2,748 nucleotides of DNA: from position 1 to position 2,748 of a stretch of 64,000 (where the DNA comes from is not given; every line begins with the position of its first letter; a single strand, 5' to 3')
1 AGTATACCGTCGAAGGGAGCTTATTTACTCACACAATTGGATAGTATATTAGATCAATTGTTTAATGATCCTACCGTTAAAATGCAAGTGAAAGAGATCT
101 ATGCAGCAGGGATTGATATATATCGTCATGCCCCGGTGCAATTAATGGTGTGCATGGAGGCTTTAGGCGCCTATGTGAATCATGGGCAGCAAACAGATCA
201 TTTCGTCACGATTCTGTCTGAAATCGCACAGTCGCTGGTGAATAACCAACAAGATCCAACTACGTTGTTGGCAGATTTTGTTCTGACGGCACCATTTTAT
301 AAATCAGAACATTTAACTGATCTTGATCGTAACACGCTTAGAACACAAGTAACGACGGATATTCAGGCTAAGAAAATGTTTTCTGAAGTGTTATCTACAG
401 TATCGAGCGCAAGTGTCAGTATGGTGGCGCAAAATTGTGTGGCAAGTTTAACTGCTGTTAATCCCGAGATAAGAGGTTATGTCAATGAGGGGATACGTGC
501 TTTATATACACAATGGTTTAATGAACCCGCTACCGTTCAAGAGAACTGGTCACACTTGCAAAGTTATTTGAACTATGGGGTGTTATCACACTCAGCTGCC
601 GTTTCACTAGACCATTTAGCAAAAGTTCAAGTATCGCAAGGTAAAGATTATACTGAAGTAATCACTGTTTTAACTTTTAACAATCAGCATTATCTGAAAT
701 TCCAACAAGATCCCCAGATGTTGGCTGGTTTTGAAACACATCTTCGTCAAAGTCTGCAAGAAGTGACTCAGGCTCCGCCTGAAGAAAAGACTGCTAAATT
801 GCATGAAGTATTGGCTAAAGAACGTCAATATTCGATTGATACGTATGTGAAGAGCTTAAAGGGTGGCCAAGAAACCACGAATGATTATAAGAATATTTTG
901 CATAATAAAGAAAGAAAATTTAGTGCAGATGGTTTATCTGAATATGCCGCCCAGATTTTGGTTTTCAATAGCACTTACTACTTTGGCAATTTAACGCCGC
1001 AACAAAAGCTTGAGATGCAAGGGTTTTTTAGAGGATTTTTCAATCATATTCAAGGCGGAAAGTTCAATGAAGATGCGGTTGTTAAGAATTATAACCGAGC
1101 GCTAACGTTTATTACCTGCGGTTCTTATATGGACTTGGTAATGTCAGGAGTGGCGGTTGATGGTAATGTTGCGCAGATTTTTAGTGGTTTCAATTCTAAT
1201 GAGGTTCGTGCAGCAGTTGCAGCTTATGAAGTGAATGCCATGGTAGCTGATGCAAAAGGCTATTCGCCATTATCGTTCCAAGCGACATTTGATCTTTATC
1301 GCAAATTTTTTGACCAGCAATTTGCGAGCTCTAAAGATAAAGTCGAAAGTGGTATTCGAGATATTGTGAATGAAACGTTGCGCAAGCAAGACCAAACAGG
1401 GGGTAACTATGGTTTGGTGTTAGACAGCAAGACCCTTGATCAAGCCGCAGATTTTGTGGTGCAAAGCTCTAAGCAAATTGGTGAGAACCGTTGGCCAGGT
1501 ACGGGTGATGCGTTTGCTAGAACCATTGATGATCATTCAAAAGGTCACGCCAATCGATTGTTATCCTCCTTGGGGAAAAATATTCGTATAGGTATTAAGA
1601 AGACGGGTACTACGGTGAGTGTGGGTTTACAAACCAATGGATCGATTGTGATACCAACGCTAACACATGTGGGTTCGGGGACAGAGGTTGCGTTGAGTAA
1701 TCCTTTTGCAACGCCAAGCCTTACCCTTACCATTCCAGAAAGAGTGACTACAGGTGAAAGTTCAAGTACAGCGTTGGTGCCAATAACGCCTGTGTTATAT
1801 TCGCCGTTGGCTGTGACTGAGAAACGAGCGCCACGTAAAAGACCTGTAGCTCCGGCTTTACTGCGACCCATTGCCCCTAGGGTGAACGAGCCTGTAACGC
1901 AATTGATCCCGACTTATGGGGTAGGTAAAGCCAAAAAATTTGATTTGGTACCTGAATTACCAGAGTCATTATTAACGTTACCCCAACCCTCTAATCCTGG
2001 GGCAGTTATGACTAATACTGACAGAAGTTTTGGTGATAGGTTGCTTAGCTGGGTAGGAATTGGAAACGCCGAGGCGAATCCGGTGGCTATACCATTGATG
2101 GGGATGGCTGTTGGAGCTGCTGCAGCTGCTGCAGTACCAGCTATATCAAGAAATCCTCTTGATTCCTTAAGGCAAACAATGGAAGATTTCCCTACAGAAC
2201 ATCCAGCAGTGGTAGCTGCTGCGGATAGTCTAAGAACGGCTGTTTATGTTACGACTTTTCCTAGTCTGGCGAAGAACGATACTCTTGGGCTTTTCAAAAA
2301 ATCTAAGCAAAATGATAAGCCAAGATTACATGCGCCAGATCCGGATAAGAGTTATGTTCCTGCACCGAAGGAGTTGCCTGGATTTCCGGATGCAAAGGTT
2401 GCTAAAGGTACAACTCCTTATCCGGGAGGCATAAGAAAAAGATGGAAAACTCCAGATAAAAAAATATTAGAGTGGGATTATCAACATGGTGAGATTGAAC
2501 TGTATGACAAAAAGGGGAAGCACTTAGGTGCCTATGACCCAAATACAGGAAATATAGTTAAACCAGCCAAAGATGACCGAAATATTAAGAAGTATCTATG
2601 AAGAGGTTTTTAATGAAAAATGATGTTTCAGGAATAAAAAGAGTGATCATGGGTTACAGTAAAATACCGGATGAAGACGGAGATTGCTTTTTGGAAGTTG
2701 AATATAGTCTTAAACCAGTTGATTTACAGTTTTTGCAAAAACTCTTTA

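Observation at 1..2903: Polymorphic toxin with an unrecognisable carrier region and an intact colicin E3-type rRNase, plus immunity gene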

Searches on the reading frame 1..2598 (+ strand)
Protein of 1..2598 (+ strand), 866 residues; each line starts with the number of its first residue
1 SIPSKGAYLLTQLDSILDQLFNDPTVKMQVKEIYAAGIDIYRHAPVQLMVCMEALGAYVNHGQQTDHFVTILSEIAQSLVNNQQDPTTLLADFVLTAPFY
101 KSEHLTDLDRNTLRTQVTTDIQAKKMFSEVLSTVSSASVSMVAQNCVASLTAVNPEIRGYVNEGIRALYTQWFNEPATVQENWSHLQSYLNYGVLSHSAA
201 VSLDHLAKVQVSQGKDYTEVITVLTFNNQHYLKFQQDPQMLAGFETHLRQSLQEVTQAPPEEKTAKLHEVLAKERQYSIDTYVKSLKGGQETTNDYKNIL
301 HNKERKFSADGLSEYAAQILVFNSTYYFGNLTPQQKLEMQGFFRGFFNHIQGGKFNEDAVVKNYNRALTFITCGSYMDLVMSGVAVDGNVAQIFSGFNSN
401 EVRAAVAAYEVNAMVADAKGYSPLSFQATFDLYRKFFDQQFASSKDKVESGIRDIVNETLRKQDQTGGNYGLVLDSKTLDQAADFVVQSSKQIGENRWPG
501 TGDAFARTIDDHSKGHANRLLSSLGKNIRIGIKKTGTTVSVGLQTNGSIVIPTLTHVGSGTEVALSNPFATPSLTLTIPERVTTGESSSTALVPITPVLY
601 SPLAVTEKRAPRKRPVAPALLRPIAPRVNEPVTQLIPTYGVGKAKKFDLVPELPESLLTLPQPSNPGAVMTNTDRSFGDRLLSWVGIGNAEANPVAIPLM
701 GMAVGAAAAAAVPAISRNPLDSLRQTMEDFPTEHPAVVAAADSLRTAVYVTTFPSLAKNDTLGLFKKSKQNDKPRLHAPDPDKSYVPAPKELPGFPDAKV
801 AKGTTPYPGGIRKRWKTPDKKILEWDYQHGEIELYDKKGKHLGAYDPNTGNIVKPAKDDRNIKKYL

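Call 3: search_protein_families(library=pfam, proteins=[window:1-2598:+], max_evalue=1)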
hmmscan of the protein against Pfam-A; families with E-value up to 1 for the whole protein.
window:1-2598:+ (866 aa): 3 families
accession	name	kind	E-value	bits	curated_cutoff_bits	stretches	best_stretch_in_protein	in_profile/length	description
PF09000.15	Cytotoxic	-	3.9e-25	88.4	22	1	786-863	1-80/80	Cytotoxic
PF14526.11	Cass2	-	0.049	14.3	27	1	192-267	51-129/150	Integron-associated effector binding protein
PF11864.13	DUF3384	-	0.076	12.3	28.1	1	398-524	268-391/473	Domain of unknown function (DUF3384)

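Call 4: search_protein_families(library=ncbifam, proteins=[window:1-2598:+], max_evalue=1)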
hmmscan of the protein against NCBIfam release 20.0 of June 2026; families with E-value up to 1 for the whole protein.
window:1-2598:+ (866 aa): 0 families

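Call 5: search_solved_structures(query=window:1-2598:+, max_evalue=1, show_alignments=3)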
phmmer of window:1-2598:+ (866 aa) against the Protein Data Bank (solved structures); distinct sequences matched with E-value up to 1: 5.
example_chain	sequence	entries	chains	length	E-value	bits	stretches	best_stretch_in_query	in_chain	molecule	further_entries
4udm_B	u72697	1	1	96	2.3e-14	55.6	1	783-866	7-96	COLICIN-E3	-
1e44_B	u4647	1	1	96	3.1e-14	55.2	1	783-866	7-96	COLICIN E3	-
1jch_A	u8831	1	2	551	7.3e-14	54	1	769-866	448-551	COLICIN E3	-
2b5u_A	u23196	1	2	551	7.4e-14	54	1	769-866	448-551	Colicin E3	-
4v5k_AY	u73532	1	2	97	6.7e-13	50.8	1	783-866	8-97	COLICIN-E3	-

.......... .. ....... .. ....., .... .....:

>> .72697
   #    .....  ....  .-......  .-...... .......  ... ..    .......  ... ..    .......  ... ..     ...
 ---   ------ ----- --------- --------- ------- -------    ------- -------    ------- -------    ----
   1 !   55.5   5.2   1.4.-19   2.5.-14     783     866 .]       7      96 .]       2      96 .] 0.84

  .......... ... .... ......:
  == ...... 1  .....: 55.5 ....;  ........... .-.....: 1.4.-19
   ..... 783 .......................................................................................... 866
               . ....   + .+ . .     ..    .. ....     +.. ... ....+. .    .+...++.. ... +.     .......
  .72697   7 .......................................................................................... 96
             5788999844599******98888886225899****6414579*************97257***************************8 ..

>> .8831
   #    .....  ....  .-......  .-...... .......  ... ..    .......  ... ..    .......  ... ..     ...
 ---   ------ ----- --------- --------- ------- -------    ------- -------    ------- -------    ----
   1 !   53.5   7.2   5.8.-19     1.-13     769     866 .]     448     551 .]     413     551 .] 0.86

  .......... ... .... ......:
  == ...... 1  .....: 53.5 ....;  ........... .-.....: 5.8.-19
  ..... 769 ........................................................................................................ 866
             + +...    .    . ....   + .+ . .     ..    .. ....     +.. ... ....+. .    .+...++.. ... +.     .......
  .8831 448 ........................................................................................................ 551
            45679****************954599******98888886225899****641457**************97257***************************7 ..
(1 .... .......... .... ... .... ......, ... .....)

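Call 6: find_homologous_proteins(query=window:1-2598:+)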
Query window:1-2598:+: the 8000 candidates sharing most words with the query were scored; none scored E <= 0.001.

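Call 10: find_related_loci(query=window:1-2598:+, collection=genome_contigs, flank=10000)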
Query window:1-2598:+ (866 aa) in genome_contigs; peptide patterns used: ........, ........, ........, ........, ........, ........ (x = any residue, [..] = any of these).
61 stretches matched a pattern; 12 encode a relative of the query (tblastn E <= 1e-3); 12 distinct loci.
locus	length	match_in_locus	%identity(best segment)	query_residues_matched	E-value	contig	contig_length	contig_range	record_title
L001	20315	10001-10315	65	763-866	1e-35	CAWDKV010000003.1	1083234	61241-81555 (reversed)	MAG: uncultured Gammaproteobacteria bacterium isolate MFD04540.bin.1.126 genome assembly, contig: contig_17957, whole ge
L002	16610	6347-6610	63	782-866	5e-29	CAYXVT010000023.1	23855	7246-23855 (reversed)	MAG TPA_asm: Uncultured Candidatus Berkiella sp. isolate SRP170004_co1_105 genome assembly, contig: NODE_3194_length_238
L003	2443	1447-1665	62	784-853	2e-21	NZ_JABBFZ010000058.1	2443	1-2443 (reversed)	Paraburkholderia antibiotica strain G-4-1-8 contig58, whole genome shotgun sequence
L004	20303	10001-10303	52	772-866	3e-20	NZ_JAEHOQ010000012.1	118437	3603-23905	Proteus vulgaris strain PR00166 PR00166_c0012, whole genome shotgun sequence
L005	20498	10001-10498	39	727-866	2e-18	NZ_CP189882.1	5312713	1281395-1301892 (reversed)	Symbiopectobacterium purcellii strain MEX chromosome, complete genome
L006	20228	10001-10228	51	783-854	2e-17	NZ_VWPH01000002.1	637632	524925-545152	Saccharopolyspora hirsuta strain VKM Ac-666 n2, whole genome shotgun sequence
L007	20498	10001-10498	37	727-866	3e-17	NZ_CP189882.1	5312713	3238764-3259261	Symbiopectobacterium purcellii strain MEX chromosome, complete genome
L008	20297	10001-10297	48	775-866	1e-16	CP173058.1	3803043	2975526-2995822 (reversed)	Morganella morganii strain CYJ1 chromosome, complete genome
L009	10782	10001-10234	47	787-862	4e-16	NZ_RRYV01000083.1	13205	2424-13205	Psychrobacter sp. FME13 NODE_83_length_13205_cov_197.392, whole genome shotgun sequence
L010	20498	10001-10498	37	727-866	6e-16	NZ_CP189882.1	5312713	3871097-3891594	Symbiopectobacterium purcellii strain MEX chromosome, complete genome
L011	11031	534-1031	37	727-866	4e-17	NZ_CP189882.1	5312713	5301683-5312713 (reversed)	Symbiopectobacterium purcellii strain MEX chromosome, complete genome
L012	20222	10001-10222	49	795-866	2e-14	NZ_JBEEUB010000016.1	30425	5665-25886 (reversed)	Proteus hauseri strain fly-1077 contig00016, whole genome shotgun sequence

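Call 18: search_protein_families(library=pfam, proteins=[L001:9797-10315:+, L001:10290-10619:+, L001:11029-11295:+, L001:11458-11775:+, L001:11979-12269:+, L002:5933-6610:+, L002:6626-6916:+, L001:9439-9756:+, L001:7336-8973:-], max_evalue=0.01)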
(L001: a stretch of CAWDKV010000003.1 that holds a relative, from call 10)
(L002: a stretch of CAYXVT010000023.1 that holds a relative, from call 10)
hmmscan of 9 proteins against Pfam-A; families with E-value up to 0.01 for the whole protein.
L001:9797-10315:+ (173 aa): 1 family
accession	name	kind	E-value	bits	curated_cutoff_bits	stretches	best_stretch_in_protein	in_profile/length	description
PF09000.15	Cytotoxic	-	1.3e-23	83.5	22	1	93-170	1-80/80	Cytotoxic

L001:10290-10619:+ (110 aa): 1 family
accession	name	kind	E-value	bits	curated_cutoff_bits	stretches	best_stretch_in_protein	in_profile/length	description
PF24731.1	DUF7683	-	6.3e-12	46.1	27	1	39-105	13-73/73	Domain of unknown function (DUF7683)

L001:11029-11295:+ (89 aa): 0 families

L001:11458-11775:+ (106 aa): 1 family
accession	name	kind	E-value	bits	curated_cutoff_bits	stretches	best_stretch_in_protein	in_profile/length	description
PF22294.1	DUF6966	-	4.3e-05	23.9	27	1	34-74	12-50/53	Domain of unknown function (DUF6966)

L001:11979-12269:+ (97 aa): 1 family
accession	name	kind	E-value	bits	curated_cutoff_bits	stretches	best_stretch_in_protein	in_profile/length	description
PF24731.1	DUF7683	-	2.3e-12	47.5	27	1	24-92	12-73/73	Domain of unknown function (DUF7683)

L002:5933-6610:+ (226 aa): 6 families
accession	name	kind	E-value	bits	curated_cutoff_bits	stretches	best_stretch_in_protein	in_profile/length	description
PF09000.15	Cytotoxic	-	9.3e-22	77.6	22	1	163-223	18-80/80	Cytotoxic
PF12796.13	Ank_2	-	2.4e-16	60.5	27.3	2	45-129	2-81/90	Ankyrin repeats (3 copies)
PF00023.36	Ank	-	4.8e-10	39.6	21.1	1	76-106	1-33/33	Ankyrin repeat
PF13637.12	Ank_4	-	5e-10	39.8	22.7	0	87-119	9-41/50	Ankyrin repeats (many copies)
PF13857.12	Ank_5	-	1.9e-08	35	27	1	73-115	12-56/56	Ankyrin repeats (many copies)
PF13606.12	Ank_3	-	1e-06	28.9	22.3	0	76-101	1-28/30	Ankyrin repeat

L002:6626-6916:+ (97 aa): 1 family
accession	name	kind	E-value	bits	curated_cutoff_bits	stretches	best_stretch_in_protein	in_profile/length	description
PF24731.1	DUF7683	-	2.5e-11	44.2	27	1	23-92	10-73/73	Domain of unknown function (DUF7683)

L001:9439-9756:+ (106 aa): 0 families

L001:7336-8973:- (546 aa): 1 family
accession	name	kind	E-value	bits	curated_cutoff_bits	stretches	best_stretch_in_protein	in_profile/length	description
PF00226.36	DnaJ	-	4.5e-14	52.7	27.8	1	494-544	3-54/63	DnaJ domain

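Call 22: search_protein_representatives(protein=window:1-2340:+)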
Query: 780 residues. Proteins with E-value up to 0.001 (for the whole library): 12; up to 1e-10: 12; up to 1e-30: 8. The best 12 are listed.
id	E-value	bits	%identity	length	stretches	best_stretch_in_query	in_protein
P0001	0.0e+00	1744.7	100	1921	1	1-780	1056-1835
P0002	2.6e-162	558.1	43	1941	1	1-780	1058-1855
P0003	1.4e-123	430.1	45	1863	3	245-637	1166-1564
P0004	1.1e-109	384.1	43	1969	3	275-603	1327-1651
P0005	2.3e-50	188.1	24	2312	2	8-534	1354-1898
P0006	3.4e-44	167.7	25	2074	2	128-560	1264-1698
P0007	8.0e-34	133.4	25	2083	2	183-515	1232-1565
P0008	1.1e-31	126.3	36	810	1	2-271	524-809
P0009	1.2e-26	109.6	58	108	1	293-394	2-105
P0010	4.0e-23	98.0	25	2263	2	210-564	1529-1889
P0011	4.1e-22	94.7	23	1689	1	155-591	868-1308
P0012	1.3e-12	63.2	22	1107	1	155-588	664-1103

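Call 25: search_protein_families(library=pfam, proteins=[P0001, P0002, P0003, P0004], max_evalue=0.01)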
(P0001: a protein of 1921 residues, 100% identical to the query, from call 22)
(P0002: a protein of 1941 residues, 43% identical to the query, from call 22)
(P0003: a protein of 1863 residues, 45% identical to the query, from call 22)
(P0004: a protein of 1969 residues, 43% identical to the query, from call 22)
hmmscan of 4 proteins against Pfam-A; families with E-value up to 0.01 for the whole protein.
P0001 (1921 aa): 7 families
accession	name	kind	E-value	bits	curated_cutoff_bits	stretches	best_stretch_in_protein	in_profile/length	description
PF12796.13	Ank_2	-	1.4e-39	135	27.3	3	583-641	26-82/90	Ankyrin repeats (3 copies)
PF13637.12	Ank_4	-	8.5e-30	102.6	22.7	3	590-639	1-50/50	Ankyrin repeats (many copies)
PF00023.36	Ank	-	1.2e-25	88.5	21.1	1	620-640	3-23/33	Ankyrin repeat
PF09000.15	Cytotoxic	-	9.9e-25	87.2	22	1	1841-1918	1-80/80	Cytotoxic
PF13857.12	Ank_5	-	2e-23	82.7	27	2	609-639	6-36/56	Ankyrin repeats (many copies)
PF13606.12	Ank_3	-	2.9e-20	70.3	22.3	0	620-640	3-23/30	Ankyrin repeat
PF24521.3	Ank_KRIT1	-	0.0013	18.9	80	0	590-643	50-109/149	KRIT1 ankyrin-repeats domain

P0002 (1941 aa): 6 families
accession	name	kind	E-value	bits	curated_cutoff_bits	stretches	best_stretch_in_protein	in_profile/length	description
PF12796.13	Ank_2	-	7.5e-42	142.2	27.3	4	429-498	23-86/90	Ankyrin repeats (3 copies)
PF13637.12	Ank_4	-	4.5e-29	100.3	22.7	1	594-641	1-48/50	Ankyrin repeats (many copies)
PF09000.15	Cytotoxic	-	1.3e-27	96.3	22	1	1861-1938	1-80/80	Cytotoxic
PF00023.36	Ank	-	1.8e-25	88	21.1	2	471-497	1-27/33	Ankyrin repeat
PF13857.12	Ank_5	-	1e-22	80.4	27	1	613-643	6-36/56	Ankyrin repeats (many copies)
PF13606.12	Ank_3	-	1.6e-21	74.2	22.3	0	624-644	3-23/30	Ankyrin repeat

P0003 (1863 aa): 5 families
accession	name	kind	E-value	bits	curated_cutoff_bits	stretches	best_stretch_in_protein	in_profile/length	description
PF12796.13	Ank_2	-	2.5e-38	130.9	27.3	4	576-636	26-85/90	Ankyrin repeats (3 copies)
PF00023.36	Ank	-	2.5e-28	97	21.1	2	613-633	3-23/33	Ankyrin repeat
PF13637.12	Ank_4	-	5.4e-28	96.9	22.7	1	583-631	1-49/50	Ankyrin repeats (many copies)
PF13857.12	Ank_5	-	8e-24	83.9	27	2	607-634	11-40/56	Ankyrin repeats (many copies)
PF13606.12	Ank_3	-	4.4e-22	75.9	22.3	1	613-633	3-23/30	Ankyrin repeat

P0004 (1969 aa): 7 families
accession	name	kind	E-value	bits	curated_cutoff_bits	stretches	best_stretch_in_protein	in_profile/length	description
PF12796.13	Ank_2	-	2.9e-37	127.5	27.3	3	522-596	20-88/90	Ankyrin repeats (3 copies)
PF09000.15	Cytotoxic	-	5.2e-26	91.2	22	1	1889-1966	1-80/80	Cytotoxic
PF13637.12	Ank_4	-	1.2e-23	83.1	22.7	1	685-732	1-48/50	Ankyrin repeats (many copies)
PF00023.36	Ank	-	1.9e-20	72.2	21.1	0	715-741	3-30/33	Ankyrin repeat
PF13606.12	Ank_3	-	4.8e-15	54.4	22.3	0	530-553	1-24/30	Ankyrin repeat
PF13857.12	Ank_5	-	1.3e-11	45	27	0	524-575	9-56/56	Ankyrin repeats (many copies)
PF10145.14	PhageMin_Tail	-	0.0039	17.5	33.2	1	1284-1415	83-196/201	Phage-related minor tail protein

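Call 26: search_protein_families(library=pfam, proteins=[P0005, P0006, P0007, P0008, P0010], max_evalue=0.01)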
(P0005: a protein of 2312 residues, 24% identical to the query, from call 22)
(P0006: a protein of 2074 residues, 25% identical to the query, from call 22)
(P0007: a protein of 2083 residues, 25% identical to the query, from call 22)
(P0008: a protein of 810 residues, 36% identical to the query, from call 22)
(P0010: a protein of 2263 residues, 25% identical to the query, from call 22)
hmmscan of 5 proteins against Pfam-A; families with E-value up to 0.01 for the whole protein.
P0005 (2312 aa): 6 families
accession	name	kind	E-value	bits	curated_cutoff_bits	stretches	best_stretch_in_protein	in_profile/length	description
PF12796.13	Ank_2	-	7.2e-43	145.5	27.3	4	409-506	1-82/90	Ankyrin repeats (3 copies)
PF15524.11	Ntox17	-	2.3e-31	108.3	25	1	2219-2311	2-98/98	Novel toxin 17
PF00023.36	Ank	-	2.4e-31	106.5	21.1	4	561-589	2-30/33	Ankyrin repeat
PF13857.12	Ank_5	-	8.8e-28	96.5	27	2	475-504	7-36/56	Ankyrin repeats (many copies)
PF13606.12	Ank_3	-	2.1e-27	92.2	22.3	1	561-586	2-27/30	Ankyrin repeat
PF13637.12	Ank_4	-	6.2e-27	93.5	22.7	2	686-732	2-48/50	Ankyrin repeats (many copies)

P0006 (2074 aa): 6 families
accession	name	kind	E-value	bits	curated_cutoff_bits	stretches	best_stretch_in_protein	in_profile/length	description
PF12796.13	Ank_2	-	5.9e-36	123.3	27.3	3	645-712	23-88/90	Ankyrin repeats (3 copies)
PF00023.36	Ank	-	1.7e-23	81.8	21.1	1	685-707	3-25/33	Ankyrin repeat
PF09000.15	Cytotoxic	-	2.9e-23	82.5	22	1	1996-2073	1-80/80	Cytotoxic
PF13637.12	Ank_4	-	3.7e-21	75.2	22.7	1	655-701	1-47/50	Ankyrin repeats (many copies)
PF13606.12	Ank_3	-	1.1e-16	59.4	22.3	0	684-707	2-25/30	Ankyrin repeat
PF13857.12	Ank_5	-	2.1e-16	60.3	27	1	679-705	11-37/56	Ankyrin repeats (many copies)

P0007 (2083 aa): 5 families
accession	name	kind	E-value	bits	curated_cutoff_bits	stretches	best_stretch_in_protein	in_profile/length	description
PF12796.13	Ank_2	-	1.4e-36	125.3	27.3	3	236-308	20-87/90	Ankyrin repeats (3 copies)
PF13637.12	Ank_4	-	1.2e-27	95.8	22.7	3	252-293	1-42/50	Ankyrin repeats (many copies)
PF00023.36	Ank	-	2.4e-24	84.5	21.1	2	129-155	2-28/33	Ankyrin repeat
PF13606.12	Ank_3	-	1.8e-22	77.1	22.3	2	248-274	2-28/30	Ankyrin repeat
PF13857.12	Ank_5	-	3e-17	63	27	2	245-288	13-56/56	Ankyrin repeats (many copies)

P0008 (810 aa): 5 families
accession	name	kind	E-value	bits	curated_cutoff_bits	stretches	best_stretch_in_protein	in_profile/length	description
PF12796.13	Ank_2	-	1.3e-19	70.9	27.3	3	54-116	22-82/90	Ankyrin repeats (3 copies)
PF13637.12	Ank_4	-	1.2e-13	51.3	22.7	1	1-41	8-47/50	Ankyrin repeats (many copies)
PF13606.12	Ank_3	-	4.1e-12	45.4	22.3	0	95-117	3-25/30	Ankyrin repeat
PF13857.12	Ank_5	-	7.1e-11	42.6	27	0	95-121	17-47/56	Ankyrin repeats (many copies)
PF00023.36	Ank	-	5.1e-10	39.5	21.1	0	95-115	3-23/33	Ankyrin repeat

P0010 (2263 aa): 6 families
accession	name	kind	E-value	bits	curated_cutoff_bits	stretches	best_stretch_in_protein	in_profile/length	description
PF12796.13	Ank_2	-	7.4e-33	113.4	27.3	3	641-730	1-85/90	Ankyrin repeats (3 copies)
PF13606.12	Ank_3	-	1.6e-24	83.3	22.3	1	430-457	2-28/30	Ankyrin repeat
PF09000.15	Cytotoxic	-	1.3e-23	83.6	22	1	2182-2260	1-80/80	Cytotoxic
PF13637.12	Ank_4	-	1.7e-23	82.6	22.7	1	679-724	3-48/50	Ankyrin repeats (many copies)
PF00023.36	Ank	-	1.2e-21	76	21.1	0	706-727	2-23/33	Ankyrin repeat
PF13857.12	Ank_5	-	2.8e-19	69.4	27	1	701-741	11-52/56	Ankyrin repeats (many copies)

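Call 28: find_encoding_contigs(protein=P0001, flank=10000, max_places=4)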
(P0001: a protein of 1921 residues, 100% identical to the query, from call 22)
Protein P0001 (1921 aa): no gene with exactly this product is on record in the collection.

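Call 29: find_encoding_contigs(protein=P0002, flank=10000, max_places=4)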
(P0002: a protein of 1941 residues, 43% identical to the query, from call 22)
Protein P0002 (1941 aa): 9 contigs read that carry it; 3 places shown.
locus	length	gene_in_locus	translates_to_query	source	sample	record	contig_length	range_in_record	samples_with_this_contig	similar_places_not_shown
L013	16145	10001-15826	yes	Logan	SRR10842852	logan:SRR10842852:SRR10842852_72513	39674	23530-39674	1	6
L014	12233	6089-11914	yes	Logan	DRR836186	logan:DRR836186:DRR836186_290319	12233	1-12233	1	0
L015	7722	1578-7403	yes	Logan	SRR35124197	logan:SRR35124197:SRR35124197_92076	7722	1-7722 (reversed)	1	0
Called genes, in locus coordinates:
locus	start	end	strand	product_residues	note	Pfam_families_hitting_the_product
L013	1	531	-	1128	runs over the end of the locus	PF00617:RasGEF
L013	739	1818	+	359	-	-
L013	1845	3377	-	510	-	-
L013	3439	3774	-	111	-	PF00893:Multi_Drug_Res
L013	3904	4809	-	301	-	-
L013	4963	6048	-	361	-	-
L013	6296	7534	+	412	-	-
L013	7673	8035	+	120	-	-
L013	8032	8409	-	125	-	-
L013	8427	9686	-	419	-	-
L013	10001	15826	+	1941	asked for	PF00023:Ank (faint), PF12796:Ank_2 (weak), PF13606:Ank_3 (faint), PF13857:Ank_5 (faint), PF12796:Ank_2, PF13637:Ank_4, PF09000:Cytotoxic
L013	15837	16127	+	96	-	PF24731:DUF7683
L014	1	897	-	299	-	?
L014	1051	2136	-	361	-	-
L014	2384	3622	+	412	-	-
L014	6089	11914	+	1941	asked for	PF00023:Ank (faint), PF12796:Ank_2 (weak), PF13606:Ank_3 (faint), PF13857:Ank_5 (faint), PF12796:Ank_2, PF13637:Ank_4, PF09000:Cytotoxic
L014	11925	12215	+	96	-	PF24731:DUF7683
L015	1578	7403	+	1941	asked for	PF00023:Ank (faint), PF12796:Ank_2 (weak), PF13606:Ank_3 (faint), PF13857:Ank_5 (faint), PF12796:Ank_2, PF13637:Ank_4, PF09000:Cytotoxic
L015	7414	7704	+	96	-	PF24731:DUF7683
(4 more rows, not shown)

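Call 30: find_encoding_contigs(protein=P0005, flank=8000, max_places=3)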
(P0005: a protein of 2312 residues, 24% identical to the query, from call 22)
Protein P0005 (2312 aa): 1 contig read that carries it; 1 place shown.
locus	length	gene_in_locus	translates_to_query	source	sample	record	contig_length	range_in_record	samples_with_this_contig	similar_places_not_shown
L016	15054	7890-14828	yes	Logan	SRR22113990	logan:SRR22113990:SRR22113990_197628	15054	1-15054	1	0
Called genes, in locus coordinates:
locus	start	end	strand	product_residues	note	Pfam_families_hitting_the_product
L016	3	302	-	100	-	?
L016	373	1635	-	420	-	PF00109:ketoacyl-synt, PF02801:Ketoacyl-synt_C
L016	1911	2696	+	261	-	PF17194:AbiEi_3_N, PF11459:AbiEi_3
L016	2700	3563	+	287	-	PF08843:AbiEii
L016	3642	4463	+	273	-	-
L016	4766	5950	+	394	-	PF05525:Branch_AA_trans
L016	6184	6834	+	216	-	-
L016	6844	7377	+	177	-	-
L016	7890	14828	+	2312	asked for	PF12796:Ank_2, PF13606:Ank_3 (faint), PF13857:Ank_5 (faint), PF00023:Ank (weak), PF12796:Ank_2, PF13637:Ank_4, PF15524:Ntox17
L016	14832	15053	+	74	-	?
